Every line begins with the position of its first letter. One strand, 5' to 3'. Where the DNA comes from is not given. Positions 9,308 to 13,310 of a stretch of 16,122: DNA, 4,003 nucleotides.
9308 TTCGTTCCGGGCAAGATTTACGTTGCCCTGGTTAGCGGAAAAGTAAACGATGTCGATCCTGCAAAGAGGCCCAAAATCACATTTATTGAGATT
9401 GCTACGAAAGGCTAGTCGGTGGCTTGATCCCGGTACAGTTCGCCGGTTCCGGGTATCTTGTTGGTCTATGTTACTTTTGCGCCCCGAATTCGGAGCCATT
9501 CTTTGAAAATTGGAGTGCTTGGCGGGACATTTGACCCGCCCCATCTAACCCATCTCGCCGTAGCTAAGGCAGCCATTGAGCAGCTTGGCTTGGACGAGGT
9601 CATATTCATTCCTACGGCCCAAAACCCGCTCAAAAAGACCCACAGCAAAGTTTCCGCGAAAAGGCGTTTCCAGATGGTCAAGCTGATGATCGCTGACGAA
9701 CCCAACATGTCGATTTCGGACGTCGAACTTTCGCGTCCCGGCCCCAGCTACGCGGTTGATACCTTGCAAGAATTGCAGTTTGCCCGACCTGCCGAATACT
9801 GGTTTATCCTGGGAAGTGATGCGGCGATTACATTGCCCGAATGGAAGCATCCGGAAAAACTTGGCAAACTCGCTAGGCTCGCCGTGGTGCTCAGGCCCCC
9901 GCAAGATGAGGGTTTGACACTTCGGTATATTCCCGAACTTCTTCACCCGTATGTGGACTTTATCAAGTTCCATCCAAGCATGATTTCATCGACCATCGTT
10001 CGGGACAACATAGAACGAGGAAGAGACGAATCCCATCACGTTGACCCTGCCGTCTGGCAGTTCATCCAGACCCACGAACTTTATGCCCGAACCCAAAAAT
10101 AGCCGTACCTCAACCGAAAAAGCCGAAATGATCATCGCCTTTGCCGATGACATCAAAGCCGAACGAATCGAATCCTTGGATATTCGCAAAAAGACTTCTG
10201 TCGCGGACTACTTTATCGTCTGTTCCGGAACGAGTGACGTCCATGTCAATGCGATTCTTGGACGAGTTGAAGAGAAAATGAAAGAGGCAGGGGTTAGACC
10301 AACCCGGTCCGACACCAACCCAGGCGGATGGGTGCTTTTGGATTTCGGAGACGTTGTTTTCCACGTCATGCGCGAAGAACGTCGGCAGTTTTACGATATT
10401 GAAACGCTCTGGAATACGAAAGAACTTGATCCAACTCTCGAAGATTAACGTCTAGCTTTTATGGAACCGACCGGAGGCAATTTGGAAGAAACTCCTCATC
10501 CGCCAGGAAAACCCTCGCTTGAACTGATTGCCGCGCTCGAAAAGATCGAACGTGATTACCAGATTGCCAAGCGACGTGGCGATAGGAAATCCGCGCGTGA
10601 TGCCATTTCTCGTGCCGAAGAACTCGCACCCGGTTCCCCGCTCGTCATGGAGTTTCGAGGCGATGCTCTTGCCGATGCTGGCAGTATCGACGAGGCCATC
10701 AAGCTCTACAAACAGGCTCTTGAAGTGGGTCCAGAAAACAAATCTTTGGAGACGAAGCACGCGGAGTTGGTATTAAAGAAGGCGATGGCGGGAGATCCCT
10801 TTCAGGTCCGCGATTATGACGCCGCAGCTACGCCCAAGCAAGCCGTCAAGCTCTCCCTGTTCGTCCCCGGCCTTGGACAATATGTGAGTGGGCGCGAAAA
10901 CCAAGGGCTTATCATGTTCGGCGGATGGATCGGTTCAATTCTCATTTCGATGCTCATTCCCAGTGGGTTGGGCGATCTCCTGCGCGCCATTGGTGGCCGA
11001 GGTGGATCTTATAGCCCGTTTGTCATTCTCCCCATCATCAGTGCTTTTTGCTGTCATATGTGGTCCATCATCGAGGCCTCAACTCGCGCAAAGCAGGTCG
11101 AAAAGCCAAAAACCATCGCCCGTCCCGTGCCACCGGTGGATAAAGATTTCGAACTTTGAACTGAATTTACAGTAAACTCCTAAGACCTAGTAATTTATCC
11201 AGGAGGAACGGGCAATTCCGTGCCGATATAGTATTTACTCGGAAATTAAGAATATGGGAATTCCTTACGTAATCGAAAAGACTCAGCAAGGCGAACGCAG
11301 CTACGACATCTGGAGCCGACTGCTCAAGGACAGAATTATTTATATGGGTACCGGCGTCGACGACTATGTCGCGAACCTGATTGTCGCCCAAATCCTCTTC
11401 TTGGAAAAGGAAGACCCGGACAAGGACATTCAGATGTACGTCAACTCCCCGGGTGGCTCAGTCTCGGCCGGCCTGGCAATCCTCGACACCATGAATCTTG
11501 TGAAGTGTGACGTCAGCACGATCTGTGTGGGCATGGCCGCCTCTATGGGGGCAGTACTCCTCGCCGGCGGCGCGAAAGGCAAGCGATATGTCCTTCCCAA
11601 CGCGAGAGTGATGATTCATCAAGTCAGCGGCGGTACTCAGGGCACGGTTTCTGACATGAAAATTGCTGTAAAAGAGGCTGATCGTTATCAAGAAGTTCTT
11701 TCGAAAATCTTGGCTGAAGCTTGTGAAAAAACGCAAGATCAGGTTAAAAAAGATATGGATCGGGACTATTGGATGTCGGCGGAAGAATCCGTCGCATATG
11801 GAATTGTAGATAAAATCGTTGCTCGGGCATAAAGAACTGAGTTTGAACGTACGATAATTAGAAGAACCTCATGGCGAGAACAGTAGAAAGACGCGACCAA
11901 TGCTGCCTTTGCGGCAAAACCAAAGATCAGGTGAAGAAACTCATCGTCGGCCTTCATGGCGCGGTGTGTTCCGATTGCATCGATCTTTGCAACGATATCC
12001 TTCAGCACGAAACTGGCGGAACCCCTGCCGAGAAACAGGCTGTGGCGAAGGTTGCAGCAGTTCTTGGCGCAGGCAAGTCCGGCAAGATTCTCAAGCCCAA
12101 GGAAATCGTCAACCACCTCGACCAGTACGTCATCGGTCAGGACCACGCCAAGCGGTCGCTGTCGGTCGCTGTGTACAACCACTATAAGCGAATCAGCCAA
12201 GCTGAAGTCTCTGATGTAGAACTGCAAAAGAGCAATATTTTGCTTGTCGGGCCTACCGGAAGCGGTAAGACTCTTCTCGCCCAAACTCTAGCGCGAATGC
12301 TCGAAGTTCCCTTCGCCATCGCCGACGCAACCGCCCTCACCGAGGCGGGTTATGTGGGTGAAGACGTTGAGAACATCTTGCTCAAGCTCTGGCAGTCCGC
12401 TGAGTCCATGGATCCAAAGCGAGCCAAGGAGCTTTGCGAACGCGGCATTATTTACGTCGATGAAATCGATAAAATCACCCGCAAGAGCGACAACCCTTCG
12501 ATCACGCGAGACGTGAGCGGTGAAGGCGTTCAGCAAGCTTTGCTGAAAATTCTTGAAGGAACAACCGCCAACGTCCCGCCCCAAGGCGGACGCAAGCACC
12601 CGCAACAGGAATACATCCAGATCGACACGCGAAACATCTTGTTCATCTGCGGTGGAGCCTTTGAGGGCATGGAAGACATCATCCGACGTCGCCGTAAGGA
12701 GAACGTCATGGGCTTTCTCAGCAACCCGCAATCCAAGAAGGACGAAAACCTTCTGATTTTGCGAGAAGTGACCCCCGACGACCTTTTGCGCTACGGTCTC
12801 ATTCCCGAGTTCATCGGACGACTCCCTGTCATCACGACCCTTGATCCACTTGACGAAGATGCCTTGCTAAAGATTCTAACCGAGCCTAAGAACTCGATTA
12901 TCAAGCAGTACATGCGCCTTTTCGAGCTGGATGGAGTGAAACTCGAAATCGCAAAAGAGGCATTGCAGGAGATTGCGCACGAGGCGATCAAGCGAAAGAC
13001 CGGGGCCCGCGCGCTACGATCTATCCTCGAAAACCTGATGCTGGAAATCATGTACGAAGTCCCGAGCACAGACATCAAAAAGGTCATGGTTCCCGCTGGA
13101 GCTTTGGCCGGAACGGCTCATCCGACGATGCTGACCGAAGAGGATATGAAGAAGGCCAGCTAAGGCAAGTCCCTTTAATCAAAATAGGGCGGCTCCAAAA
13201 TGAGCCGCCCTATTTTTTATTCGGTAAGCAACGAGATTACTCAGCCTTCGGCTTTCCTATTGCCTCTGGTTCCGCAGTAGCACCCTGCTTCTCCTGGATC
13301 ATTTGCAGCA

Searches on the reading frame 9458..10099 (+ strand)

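Call 34: search_protein_families(library=pfam, proteins=[window:9458-10099:+], max_evalue=0.001)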
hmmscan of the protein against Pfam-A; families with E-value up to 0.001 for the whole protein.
window:9458-10099:+ (214 aa): 1 family
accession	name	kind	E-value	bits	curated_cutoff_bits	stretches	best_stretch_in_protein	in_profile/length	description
PF01467.32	CTP_transf_like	-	3.3e-22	79.5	21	1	20-183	1-132/133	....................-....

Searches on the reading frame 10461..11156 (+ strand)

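Call 34: search_protein_families(library=pfam, proteins=[window:10461-11156:+], max_evalue=0.001)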
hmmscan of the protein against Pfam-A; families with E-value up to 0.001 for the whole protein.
window:10461-11156:+ (232 aa): 5 families
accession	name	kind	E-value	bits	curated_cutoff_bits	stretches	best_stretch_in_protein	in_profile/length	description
PF13428.12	TPR_14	-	3e-08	34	23.5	1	66-102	7-43/44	Tetratricopeptide repeat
PF07719.23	TPR_2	-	3.7e-07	30.2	27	1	64-93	5-34/34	Tetratricopeptide repeat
PF13432.12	TPR_16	-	2.1e-06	28.5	32.7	1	36-91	7-62/65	Tetratricopeptide repeat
PF13414.12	TPR_11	-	2.4e-05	24.4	26.8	1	67-93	1-27/42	TPR repeat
PF00515.34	TPR_1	-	0.00015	21.9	27.8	0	66-93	7-34/34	Tetratricopeptide repeat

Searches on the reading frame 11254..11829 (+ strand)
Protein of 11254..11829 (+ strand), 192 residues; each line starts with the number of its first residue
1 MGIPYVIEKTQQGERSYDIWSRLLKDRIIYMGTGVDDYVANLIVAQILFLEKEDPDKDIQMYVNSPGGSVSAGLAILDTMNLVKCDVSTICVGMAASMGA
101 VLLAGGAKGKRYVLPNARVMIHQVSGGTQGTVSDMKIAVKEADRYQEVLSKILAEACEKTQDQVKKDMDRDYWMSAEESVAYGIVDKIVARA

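Call 34: search_protein_families(library=pfam, proteins=[window:11254-11829:+], max_evalue=0.001)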
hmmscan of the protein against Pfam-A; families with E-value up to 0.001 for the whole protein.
window:11254-11829:+ (192 aa): 1 family
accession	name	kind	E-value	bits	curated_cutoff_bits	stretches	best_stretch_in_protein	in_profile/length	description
PF00574.28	CLP_protease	-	2.2e-77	259.5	20.2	1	12-190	2-180/182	Clp protease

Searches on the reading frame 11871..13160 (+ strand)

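Call 69: search_protein_families(library=pfam, proteins=[window:11871-13160:+], max_evalue=0.001)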
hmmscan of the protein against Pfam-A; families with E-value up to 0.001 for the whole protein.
window:11871-13160:+ (430 aa): 9 families
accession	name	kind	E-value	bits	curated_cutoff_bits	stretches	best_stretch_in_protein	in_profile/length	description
PF07724.20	AAA_2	-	3.5e-31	108.9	27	1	119-321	2-166/166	AAA domain (Cdc48 subfamily)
PF00004.35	AAA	-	2.7e-15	57.4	21.2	1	123-253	1-99/131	ATPase family associated with various cellular activities (AAA)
PF06689.19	zf-C4_ClpX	-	5.7e-12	45.8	27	1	10-45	2-38/39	ClpX C4-type zinc finger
PF10431.15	ClpB_D2-small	-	7.7e-10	39.1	21.9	1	327-398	1-68/81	C-terminal, D2-small domain, of ClpB protein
PF07728.20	AAA_5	-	3.5e-07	30.7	22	1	122-204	1-80/139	AAA domain (dynein-related subfamily)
PF05496.18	RuvB_N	-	5e-06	26.8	27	1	82-161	5-74/159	Holliday junction DNA helicase RuvB P-loop domain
PF13401.12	AAA_22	-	8.1e-06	26.6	27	1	119-203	4-97/130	AAA domain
PF01078.27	Mg_chelatase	-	6.3e-05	22.9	20.3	0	120-144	22-46/207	Magnesium chelatase, subunit ChlI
PF00493.29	MCM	-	0.00047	19.8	23.3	0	77-206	16-137/224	MCM P-loop domain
